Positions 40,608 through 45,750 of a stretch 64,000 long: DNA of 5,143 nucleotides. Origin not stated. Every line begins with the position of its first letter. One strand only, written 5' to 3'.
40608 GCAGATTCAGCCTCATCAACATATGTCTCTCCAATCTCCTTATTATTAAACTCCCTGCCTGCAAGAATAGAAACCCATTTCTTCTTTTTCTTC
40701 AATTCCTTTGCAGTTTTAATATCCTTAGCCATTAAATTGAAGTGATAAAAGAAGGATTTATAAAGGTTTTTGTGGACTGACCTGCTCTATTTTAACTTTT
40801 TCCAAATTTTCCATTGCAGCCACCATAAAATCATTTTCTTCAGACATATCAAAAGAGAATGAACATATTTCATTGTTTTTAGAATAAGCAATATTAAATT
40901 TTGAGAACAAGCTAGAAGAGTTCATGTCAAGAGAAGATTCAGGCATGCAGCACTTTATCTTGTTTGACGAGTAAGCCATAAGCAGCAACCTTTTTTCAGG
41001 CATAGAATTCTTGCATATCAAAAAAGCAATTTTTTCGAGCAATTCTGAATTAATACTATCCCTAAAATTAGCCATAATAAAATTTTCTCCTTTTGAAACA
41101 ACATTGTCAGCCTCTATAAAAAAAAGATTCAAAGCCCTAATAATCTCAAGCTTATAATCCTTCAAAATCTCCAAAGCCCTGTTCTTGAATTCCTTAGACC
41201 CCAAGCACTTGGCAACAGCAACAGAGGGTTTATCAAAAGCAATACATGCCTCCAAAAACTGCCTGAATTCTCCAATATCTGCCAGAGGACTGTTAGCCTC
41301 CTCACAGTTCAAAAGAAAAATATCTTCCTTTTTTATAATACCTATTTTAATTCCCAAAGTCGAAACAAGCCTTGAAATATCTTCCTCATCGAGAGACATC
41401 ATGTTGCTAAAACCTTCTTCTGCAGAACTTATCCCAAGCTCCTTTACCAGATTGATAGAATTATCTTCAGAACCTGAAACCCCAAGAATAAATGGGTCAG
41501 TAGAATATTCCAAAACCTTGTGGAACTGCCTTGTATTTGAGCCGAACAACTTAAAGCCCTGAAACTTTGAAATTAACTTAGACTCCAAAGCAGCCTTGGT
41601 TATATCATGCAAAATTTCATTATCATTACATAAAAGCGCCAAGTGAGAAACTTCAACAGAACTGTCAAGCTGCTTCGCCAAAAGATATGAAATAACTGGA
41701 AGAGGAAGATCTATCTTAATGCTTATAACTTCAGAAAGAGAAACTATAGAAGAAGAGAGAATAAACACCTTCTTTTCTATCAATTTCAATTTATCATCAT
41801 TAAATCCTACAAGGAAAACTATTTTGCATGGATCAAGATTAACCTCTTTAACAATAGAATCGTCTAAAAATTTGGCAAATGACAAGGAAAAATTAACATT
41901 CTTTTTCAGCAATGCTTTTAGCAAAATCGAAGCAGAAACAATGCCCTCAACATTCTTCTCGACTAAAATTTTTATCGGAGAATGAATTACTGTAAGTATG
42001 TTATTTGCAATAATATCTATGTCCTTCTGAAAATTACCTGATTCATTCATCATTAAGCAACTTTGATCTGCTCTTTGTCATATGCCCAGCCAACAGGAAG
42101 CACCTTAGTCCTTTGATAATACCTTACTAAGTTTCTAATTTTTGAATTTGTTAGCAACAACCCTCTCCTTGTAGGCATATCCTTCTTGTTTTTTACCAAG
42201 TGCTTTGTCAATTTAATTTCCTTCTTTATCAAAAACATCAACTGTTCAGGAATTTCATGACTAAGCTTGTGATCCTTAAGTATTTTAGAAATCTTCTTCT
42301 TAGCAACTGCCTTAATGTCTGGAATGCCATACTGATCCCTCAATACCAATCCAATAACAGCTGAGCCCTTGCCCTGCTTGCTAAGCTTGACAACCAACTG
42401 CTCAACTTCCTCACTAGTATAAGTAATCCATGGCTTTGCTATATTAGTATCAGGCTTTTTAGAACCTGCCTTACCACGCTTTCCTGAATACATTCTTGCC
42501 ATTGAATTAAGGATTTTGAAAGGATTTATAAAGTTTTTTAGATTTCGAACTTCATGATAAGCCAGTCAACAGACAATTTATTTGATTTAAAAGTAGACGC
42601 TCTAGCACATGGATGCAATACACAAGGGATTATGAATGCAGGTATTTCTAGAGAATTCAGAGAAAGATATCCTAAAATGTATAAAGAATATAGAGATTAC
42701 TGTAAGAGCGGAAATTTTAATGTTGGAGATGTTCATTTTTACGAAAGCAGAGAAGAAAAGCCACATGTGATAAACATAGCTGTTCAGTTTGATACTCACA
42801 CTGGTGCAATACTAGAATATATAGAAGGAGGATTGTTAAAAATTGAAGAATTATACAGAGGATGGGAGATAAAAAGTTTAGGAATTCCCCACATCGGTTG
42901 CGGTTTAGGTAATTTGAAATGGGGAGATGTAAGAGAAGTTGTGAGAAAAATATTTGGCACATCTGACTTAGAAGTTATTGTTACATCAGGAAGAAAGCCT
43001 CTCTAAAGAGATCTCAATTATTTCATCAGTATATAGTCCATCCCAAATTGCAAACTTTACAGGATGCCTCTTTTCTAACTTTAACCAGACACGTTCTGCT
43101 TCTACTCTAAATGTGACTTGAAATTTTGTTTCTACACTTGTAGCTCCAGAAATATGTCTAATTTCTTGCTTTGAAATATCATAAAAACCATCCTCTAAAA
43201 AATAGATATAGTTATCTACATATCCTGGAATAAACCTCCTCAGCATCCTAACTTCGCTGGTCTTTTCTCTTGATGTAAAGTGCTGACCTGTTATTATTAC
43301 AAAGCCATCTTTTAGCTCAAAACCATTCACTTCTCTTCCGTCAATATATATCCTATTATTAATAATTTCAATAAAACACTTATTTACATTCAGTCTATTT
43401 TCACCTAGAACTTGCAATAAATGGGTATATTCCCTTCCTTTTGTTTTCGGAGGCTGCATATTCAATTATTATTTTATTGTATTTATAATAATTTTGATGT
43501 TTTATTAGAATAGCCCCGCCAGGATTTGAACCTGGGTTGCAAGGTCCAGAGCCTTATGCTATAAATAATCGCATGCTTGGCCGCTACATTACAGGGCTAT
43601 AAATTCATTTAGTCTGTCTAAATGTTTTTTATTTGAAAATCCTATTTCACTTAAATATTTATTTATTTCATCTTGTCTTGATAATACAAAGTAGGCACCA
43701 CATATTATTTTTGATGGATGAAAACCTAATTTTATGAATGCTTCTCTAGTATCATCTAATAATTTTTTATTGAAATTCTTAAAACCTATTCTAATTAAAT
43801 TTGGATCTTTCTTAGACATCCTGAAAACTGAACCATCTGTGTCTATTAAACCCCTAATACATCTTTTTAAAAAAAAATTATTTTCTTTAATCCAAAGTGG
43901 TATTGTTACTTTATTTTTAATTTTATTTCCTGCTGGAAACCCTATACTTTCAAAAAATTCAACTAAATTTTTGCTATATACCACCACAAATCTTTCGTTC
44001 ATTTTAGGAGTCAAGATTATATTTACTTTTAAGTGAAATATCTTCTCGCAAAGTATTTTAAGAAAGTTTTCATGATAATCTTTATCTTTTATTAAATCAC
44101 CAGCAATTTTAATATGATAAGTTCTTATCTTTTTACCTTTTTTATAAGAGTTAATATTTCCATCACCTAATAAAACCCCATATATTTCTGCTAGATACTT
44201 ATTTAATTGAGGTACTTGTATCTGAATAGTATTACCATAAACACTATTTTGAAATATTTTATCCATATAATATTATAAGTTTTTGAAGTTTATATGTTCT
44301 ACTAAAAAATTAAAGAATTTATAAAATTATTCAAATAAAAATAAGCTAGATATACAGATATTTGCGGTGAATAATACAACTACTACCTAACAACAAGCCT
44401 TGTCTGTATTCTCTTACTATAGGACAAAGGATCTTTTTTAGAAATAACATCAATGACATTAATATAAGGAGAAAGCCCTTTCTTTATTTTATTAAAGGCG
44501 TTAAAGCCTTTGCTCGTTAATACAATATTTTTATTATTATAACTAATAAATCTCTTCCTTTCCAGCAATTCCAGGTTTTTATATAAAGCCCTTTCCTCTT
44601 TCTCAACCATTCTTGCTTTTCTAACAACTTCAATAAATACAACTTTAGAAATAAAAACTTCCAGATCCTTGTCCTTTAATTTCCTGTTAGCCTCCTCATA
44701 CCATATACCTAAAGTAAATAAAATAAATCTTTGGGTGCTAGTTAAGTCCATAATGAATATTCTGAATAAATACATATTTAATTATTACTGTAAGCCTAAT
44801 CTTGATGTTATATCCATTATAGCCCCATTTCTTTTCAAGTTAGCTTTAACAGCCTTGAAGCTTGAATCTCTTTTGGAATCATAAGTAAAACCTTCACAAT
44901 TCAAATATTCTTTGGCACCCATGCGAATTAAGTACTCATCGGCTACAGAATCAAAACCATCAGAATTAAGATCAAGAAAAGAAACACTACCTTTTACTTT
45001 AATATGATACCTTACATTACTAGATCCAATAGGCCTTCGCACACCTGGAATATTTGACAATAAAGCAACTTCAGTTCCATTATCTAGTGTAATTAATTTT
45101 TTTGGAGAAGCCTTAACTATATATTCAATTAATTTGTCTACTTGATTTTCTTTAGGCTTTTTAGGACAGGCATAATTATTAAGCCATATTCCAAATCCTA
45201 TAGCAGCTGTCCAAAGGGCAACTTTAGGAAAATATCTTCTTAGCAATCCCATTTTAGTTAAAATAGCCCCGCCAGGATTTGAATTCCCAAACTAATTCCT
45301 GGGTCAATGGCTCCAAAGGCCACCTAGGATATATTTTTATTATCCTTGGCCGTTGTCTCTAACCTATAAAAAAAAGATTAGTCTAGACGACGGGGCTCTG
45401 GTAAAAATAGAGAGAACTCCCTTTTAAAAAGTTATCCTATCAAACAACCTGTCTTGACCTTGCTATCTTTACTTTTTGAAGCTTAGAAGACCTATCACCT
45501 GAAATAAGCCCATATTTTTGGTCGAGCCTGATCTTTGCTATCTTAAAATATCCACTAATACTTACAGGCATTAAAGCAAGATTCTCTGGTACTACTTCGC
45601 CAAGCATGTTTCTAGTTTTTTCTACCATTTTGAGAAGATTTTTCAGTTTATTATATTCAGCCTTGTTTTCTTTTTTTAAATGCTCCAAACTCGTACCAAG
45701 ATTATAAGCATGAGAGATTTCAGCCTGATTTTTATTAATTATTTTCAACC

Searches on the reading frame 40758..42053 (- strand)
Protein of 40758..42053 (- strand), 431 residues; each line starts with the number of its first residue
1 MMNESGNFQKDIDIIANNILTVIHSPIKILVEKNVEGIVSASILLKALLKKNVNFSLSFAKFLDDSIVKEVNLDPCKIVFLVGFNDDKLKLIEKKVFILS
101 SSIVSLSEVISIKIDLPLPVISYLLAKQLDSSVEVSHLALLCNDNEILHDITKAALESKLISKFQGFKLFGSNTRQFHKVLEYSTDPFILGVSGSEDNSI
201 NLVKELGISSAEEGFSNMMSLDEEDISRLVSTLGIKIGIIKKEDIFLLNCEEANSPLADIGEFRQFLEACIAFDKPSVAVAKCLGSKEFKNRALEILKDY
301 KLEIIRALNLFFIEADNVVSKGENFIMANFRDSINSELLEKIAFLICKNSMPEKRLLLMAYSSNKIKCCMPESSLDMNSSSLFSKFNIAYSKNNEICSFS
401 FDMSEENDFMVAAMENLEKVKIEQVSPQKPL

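Call 83: search_protein_families(library=pfam, proteins=[window:40758-42053:-], max_evalue=0.001)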
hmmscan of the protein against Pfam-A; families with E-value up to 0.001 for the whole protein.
window:40758-42053:- (431 aa): 1 family
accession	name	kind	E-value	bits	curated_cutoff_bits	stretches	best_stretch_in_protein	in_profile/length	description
PF21763.2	DHH_CID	-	2.2e-12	47.6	27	1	169-233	1-66/84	DHH-CID domain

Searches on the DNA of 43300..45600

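Call 100: search_rna_families(source=window, start=43300, end=45600, threshold=evalue, max_evalue=1)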
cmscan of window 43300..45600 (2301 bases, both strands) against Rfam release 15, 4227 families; matches with E-value up to 1: 3.
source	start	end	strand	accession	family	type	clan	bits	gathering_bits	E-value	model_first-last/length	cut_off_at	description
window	43511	43598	-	RF00005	tRNA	Gene; tRNA;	CL00001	38.2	29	6.5e-06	1-71/71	no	tRNA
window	44398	44513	+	RF00082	SraG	Gene; sRNA;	-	23.9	50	0.28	1-177/177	no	SraG RNA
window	43512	43553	-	RF01684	mascRNA-menRNA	Gene;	-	23.5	42.5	0.089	1-56/56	no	MALAT1-associated small cytoplasmic RNA/MEN beta RNA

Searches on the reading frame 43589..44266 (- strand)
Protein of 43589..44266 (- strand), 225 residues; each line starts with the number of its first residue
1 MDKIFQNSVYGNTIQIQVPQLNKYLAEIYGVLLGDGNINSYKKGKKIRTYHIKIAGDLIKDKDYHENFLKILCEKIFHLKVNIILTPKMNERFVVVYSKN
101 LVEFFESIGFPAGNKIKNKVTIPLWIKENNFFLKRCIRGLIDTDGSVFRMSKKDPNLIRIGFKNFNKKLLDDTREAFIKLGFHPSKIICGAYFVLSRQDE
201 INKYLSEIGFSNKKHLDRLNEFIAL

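Call 83: search_protein_families(library=pfam, proteins=[window:43589-44266:-], max_evalue=0.001)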
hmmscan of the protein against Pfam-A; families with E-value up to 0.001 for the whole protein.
window:43589-44266:- (225 aa): 1 family
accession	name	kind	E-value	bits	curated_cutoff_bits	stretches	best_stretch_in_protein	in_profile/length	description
PF14528.11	LAGLIDADG_3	-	7.1e-08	33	22.5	1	136-209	6-82/82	LAGLIDADG-like domain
